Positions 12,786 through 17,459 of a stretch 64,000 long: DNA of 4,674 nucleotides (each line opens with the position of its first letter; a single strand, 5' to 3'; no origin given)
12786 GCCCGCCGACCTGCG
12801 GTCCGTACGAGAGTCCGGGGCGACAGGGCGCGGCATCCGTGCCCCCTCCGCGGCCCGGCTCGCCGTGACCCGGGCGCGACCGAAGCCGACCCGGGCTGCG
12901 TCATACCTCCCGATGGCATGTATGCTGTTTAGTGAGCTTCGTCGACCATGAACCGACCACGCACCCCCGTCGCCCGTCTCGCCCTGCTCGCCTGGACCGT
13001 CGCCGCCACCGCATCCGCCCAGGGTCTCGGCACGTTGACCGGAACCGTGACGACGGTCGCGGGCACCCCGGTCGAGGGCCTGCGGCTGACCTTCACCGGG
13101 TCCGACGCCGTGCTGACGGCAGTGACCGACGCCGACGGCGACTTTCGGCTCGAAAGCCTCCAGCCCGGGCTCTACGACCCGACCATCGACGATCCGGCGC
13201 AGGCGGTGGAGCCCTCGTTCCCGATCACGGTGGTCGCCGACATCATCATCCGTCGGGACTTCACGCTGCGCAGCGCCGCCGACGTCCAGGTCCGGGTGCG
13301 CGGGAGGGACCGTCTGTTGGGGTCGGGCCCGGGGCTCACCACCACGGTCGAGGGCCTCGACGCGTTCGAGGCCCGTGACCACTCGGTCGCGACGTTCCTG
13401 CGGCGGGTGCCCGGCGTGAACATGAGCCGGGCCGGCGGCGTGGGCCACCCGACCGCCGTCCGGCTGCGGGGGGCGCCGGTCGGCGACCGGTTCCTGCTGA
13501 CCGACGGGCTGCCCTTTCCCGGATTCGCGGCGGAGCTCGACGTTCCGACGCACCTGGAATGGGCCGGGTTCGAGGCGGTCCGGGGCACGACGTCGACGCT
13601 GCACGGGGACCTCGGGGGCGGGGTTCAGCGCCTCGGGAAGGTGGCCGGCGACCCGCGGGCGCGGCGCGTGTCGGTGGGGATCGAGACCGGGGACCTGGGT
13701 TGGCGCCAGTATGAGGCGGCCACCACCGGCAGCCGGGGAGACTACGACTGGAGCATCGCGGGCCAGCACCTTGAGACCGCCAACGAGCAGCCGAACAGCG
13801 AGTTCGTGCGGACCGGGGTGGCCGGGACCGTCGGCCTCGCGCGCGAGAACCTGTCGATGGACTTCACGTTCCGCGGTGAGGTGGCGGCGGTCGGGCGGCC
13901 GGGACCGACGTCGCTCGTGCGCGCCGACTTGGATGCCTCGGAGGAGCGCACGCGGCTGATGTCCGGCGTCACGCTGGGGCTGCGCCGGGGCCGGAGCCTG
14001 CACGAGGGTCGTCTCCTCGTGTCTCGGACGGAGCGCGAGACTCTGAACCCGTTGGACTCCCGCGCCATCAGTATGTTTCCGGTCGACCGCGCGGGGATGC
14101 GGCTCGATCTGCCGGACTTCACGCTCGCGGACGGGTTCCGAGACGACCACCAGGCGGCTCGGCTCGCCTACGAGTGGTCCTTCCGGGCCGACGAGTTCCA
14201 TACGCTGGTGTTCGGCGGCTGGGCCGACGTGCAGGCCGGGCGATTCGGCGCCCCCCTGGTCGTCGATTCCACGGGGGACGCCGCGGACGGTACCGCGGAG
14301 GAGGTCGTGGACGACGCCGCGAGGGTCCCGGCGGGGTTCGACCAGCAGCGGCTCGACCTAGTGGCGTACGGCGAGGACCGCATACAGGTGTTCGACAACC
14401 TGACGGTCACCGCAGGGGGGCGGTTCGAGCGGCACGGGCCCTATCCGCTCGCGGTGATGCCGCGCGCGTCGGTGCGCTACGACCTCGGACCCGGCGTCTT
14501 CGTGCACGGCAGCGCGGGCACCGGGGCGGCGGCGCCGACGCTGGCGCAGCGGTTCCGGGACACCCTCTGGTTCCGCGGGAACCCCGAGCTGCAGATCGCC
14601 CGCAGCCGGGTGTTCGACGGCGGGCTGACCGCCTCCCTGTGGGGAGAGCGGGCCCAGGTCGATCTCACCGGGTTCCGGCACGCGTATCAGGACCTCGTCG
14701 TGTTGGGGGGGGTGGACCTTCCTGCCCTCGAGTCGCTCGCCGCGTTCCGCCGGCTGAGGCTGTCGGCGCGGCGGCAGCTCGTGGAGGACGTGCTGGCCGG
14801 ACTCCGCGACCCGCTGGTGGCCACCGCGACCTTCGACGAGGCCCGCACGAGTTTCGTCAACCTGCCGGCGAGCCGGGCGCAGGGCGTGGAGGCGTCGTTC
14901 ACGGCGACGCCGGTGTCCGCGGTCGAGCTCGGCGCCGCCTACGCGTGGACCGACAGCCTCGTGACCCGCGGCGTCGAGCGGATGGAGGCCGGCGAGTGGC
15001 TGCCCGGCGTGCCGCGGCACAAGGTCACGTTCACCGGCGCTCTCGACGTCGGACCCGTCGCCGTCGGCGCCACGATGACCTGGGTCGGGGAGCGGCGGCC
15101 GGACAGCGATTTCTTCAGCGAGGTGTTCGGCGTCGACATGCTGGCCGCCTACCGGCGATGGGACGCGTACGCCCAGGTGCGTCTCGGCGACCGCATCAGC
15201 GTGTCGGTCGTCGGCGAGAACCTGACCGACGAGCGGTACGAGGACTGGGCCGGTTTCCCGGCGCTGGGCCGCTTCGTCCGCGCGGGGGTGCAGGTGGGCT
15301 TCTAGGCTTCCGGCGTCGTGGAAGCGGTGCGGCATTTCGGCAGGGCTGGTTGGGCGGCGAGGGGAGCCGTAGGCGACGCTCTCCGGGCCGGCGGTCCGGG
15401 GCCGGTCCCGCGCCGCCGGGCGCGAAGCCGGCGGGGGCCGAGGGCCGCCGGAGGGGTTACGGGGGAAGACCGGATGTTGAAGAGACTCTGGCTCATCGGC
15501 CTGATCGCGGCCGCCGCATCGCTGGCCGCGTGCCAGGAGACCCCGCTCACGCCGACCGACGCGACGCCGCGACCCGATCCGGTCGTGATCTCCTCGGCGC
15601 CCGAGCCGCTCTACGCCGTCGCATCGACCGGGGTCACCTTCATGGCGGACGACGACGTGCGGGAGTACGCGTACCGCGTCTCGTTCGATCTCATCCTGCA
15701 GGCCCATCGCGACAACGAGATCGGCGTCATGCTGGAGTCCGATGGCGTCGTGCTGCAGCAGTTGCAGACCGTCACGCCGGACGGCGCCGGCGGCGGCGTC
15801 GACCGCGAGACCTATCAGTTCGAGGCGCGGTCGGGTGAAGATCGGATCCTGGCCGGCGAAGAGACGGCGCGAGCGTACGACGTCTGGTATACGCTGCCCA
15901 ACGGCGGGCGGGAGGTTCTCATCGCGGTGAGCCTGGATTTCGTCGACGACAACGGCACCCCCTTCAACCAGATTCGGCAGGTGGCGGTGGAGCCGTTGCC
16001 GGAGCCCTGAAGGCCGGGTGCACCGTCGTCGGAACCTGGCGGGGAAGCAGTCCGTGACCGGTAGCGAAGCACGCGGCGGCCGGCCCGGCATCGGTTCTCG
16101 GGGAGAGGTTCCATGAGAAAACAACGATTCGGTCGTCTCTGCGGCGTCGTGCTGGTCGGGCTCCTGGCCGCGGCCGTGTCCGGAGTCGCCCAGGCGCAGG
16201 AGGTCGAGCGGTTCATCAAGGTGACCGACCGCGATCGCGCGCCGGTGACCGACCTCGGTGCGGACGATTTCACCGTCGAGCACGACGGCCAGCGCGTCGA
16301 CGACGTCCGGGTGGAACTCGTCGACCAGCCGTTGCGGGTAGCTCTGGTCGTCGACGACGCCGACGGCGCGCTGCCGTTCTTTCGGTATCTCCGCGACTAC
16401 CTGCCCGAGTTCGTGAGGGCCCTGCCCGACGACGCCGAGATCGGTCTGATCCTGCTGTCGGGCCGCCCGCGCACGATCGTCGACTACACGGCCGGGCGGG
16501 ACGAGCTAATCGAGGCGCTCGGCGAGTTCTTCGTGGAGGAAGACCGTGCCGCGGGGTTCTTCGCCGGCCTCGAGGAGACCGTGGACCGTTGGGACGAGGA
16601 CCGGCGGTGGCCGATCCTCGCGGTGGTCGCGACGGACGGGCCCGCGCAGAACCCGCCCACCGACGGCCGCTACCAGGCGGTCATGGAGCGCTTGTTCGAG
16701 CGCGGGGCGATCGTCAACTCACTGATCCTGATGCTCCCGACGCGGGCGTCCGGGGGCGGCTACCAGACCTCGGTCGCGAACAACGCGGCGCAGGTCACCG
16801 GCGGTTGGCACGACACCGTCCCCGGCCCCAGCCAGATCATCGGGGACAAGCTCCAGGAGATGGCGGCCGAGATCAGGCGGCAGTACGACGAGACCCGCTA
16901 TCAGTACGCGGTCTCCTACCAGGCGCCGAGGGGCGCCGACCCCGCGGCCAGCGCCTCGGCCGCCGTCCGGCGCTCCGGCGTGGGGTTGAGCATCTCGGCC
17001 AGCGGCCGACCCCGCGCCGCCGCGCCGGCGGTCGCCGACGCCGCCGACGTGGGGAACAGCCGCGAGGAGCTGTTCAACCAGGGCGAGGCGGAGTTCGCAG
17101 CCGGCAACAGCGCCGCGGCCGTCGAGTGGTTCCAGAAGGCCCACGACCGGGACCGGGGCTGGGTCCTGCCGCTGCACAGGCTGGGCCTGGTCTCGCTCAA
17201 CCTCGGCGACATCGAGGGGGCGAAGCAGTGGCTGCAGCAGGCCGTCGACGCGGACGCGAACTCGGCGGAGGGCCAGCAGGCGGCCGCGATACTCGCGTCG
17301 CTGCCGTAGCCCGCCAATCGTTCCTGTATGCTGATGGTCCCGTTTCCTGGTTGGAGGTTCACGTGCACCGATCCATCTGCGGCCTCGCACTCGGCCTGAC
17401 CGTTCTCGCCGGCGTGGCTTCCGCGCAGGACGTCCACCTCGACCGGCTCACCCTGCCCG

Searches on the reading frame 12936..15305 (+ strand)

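Call 12: search_protein_families(library=pfam, proteins=[window:12936-15305:+], max_evalue=0.001)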
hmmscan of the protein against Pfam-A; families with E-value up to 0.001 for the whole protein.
window:12936-15305:+ (789 aa): 3 families
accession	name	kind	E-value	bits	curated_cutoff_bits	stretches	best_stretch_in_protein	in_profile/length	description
PF00593.30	TonB_dep_Rec_b-barrel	-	4.8e-31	109.5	27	1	399-763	104-436/436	TonB dependent receptor-like, beta-barrel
PF13620.12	CarboxypepD_reg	-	1e-09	39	32.3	1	33-102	1-72/82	Carboxypeptidase regulatory-like domain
PF07715.20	Plug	-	0.00026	21.9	23.9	1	143-228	17-105/107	TonB-dependent Receptor Plug Domain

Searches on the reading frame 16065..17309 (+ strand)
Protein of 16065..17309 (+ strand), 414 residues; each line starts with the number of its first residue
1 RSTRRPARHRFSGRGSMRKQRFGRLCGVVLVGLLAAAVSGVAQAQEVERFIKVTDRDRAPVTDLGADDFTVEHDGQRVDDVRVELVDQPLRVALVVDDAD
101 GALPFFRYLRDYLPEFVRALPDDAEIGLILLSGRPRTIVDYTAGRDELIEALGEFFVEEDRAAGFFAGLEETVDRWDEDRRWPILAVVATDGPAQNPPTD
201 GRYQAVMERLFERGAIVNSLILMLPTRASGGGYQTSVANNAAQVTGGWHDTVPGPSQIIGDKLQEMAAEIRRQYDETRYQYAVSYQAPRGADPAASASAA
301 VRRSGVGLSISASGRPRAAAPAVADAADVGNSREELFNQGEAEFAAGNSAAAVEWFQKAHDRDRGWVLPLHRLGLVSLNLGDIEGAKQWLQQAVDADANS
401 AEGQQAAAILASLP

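Call 12: search_protein_families(library=pfam, proteins=[window:16065-17309:+], max_evalue=0.001)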
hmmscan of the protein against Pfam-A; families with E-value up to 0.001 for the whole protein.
window:16065-17309:+ (414 aa): 4 families
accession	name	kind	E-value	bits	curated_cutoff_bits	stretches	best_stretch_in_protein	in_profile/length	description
PF07719.23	TPR_2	-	3.9e-08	33.3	27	0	334-363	2-31/34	Tetratricopeptide repeat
PF13432.12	TPR_16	-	5.6e-06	27.1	32.7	1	312-362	9-60/65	Tetratricopeptide repeat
PF13181.12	TPR_8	-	6.5e-06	26.3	25.7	0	370-399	4-33/34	Tetratricopeptide repeat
PF00515.34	TPR_1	-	0.0001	22.4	27.8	0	336-363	4-31/34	Tetratricopeptide repeat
